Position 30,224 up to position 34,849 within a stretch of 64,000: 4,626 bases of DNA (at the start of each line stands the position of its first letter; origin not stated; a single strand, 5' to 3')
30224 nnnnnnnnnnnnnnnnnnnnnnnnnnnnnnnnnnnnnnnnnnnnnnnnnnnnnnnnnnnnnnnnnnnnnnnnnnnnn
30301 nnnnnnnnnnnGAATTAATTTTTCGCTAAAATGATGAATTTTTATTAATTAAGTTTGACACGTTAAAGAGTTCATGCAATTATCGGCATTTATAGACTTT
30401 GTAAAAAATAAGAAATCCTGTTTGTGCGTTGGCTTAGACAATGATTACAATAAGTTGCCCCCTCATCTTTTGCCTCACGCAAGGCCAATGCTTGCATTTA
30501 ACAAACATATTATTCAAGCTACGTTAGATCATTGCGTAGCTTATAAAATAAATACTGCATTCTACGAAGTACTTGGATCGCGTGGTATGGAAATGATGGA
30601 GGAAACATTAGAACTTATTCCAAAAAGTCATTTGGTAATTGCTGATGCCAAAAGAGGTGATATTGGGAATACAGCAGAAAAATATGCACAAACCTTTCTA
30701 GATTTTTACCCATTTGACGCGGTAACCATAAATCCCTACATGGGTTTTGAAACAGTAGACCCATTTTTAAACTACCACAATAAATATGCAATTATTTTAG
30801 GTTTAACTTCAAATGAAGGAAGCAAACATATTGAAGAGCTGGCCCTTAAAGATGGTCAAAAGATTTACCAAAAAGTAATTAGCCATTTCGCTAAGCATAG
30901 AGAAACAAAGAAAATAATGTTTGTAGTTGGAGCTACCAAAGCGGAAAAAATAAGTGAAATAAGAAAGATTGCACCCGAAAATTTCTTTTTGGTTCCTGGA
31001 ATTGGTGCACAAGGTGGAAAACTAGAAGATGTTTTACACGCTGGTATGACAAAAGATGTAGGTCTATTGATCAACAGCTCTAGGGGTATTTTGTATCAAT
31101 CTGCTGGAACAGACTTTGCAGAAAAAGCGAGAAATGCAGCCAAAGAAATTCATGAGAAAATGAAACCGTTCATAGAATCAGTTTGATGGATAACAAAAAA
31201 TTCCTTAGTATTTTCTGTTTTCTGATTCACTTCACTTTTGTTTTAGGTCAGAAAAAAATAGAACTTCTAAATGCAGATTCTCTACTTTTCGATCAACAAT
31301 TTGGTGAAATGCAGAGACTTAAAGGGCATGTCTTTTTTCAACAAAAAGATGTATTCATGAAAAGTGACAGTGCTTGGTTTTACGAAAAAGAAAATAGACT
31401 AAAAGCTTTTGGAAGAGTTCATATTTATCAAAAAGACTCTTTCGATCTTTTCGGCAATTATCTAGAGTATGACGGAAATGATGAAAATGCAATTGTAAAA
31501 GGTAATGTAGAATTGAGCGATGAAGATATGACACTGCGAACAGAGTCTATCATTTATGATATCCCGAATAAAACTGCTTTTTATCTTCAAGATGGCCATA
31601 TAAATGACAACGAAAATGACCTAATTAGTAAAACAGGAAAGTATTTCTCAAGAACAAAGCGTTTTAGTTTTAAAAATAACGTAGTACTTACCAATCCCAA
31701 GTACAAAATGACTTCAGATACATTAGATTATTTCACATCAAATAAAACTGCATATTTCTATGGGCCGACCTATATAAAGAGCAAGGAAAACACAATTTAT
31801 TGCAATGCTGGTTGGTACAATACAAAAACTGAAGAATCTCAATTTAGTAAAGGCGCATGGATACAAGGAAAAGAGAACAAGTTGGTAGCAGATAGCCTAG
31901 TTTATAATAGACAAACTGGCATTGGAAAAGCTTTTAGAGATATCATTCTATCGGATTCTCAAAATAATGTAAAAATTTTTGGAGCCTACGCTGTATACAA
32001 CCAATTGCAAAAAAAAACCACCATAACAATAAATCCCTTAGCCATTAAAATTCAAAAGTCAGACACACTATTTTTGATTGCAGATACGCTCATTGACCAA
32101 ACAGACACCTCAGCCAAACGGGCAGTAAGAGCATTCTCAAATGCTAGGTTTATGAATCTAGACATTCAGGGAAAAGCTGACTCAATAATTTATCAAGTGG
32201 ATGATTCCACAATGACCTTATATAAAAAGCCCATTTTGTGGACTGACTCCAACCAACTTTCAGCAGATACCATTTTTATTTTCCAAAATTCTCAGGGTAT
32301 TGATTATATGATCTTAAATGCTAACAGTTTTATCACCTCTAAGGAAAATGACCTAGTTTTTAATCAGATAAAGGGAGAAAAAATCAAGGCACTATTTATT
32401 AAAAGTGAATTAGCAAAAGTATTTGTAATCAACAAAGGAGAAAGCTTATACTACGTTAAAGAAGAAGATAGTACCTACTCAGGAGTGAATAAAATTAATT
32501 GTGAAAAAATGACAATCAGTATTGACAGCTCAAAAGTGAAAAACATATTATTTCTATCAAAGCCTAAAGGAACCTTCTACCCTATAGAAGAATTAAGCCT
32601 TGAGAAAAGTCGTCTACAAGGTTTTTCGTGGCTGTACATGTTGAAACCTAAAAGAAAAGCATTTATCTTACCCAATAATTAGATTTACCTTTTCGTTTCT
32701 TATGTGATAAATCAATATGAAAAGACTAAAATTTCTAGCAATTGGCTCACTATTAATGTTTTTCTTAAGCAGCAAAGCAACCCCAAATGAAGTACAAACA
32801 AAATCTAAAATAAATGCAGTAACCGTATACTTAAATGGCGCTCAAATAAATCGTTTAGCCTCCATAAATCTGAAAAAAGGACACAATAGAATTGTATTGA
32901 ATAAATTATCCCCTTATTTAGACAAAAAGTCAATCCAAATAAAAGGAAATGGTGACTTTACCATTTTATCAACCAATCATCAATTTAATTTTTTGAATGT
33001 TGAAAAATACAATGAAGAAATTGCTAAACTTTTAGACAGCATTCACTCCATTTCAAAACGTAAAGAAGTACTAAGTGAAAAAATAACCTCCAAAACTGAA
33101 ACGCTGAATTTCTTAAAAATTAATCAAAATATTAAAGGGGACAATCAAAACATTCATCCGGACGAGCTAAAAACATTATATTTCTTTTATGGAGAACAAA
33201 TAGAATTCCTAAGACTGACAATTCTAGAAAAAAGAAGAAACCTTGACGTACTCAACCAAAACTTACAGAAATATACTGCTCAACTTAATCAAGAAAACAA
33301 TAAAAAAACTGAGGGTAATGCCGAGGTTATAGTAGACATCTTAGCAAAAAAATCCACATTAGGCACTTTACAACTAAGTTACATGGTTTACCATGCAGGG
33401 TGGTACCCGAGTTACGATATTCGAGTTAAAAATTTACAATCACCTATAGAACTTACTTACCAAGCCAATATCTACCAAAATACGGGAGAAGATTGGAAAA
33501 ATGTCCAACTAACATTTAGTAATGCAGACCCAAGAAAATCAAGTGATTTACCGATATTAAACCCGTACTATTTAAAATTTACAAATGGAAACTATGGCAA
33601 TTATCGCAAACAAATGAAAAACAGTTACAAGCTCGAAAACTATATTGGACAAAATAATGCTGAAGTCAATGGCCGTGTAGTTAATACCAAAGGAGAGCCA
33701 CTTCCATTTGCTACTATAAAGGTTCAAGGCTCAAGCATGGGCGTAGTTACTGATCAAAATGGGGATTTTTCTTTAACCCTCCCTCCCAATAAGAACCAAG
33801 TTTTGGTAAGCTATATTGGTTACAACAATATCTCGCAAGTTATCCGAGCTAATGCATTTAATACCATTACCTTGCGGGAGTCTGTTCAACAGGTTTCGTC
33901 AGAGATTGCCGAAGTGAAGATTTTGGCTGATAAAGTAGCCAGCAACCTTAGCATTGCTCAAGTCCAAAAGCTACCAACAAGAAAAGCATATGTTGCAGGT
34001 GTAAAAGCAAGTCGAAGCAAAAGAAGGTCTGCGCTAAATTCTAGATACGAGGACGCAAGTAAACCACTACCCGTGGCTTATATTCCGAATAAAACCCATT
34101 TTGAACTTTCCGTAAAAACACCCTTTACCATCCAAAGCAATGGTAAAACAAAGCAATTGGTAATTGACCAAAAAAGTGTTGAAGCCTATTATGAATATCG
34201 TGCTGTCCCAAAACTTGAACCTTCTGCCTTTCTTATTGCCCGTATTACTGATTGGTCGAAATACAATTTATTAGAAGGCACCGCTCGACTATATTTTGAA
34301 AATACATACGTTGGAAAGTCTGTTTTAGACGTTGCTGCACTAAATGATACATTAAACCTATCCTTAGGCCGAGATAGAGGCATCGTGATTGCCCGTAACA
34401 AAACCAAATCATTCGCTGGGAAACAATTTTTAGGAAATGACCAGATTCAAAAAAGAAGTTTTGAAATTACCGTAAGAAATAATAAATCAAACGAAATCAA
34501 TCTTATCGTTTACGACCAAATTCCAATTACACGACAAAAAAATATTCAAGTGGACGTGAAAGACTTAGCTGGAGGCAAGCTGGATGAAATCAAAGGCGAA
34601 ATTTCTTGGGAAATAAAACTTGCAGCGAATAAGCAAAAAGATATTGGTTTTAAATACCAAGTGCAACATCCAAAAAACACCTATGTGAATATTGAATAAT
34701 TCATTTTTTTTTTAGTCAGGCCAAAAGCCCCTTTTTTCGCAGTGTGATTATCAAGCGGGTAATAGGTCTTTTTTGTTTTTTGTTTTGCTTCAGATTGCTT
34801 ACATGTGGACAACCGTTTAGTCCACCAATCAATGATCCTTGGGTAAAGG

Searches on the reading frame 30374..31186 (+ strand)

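Call 52: search_protein_families(library=pfam, proteins=[window:30374-31186:+], max_evalue=0.00001)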
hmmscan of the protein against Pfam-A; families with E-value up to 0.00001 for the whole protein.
window:30374-31186:+ (270 aa): 1 family
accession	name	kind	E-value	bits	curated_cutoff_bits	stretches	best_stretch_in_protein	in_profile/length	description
PF00215.30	OMPdecase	-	5.2e-26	92.3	27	1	17-242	3-211/221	Orotidine 5'-phosphate decarboxylase / HUMPS family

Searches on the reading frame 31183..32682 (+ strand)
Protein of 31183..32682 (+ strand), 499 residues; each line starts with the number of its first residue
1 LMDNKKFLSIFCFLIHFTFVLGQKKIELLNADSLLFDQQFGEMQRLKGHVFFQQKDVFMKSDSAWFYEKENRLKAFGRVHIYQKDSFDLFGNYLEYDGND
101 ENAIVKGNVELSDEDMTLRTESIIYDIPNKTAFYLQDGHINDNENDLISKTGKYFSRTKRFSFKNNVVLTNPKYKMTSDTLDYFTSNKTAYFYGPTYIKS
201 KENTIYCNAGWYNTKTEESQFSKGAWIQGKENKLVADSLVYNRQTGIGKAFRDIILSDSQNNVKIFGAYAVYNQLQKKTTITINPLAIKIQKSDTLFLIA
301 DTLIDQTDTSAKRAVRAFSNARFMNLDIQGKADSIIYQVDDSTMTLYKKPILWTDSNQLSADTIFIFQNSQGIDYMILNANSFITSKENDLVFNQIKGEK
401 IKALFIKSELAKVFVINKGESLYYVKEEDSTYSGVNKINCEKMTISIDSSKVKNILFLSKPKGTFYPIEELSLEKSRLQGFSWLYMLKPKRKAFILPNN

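Call 53: search_protein_families(library=pfam, proteins=[window:31183-32682:+], max_evalue=0.00001)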
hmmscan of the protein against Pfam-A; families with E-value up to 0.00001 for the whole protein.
window:31183-32682:+ (499 aa): 2 families
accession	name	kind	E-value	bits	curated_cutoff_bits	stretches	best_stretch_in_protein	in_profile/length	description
PF13100.11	OstA_2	-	8e-47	159.2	21.2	1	24-179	2-158/158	OstA-like protein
PF03968.19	LptD_N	-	5.1e-14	52.9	20.4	0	94-217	7-112/113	LptA/(LptD N-terminal domain) LPS transport protein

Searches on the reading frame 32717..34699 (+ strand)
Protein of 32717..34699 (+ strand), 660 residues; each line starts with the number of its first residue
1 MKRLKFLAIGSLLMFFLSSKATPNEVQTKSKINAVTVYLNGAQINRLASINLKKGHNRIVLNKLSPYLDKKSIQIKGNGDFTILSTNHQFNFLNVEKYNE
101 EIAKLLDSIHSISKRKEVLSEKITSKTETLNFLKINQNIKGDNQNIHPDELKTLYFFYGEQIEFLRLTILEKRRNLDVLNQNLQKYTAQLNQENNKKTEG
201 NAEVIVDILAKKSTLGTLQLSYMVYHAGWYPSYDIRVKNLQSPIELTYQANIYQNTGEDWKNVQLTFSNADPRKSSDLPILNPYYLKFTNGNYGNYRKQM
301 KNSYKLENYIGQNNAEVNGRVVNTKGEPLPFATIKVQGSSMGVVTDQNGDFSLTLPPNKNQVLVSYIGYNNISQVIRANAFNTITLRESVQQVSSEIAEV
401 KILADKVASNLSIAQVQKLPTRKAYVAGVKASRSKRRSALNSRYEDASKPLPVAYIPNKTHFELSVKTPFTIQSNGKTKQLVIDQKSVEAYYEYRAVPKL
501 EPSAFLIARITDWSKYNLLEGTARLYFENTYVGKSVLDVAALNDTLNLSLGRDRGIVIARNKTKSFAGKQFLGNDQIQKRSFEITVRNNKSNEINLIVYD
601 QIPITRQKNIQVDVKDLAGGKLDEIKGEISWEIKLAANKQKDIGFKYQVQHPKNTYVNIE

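Call 53: search_protein_families(library=pfam, proteins=[window:32717-34699:+], max_evalue=0.00001)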
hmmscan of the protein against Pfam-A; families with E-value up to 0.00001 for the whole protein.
window:32717-34699:+ (660 aa): 4 families
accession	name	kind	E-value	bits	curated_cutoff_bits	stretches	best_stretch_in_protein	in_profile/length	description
PF13598.12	DUF4139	-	1.3e-50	172.4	31.8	1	218-653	1-205/205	Domain of unknown function (DUF4139)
PF13600.11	DUF4140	-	2.2e-20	73.4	27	1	35-133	1-98/98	N-terminal domain of unknown function (DUF4140)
PF13715.12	CarbopepD_reg_2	-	1.2e-15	57.7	32.2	1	317-400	1-86/88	CarboxypepD_reg-like domain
PF13620.12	CarboxypepD_reg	-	5.3e-13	49.6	32.3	1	317-383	2-74/82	Carboxypeptidase regulatory-like domain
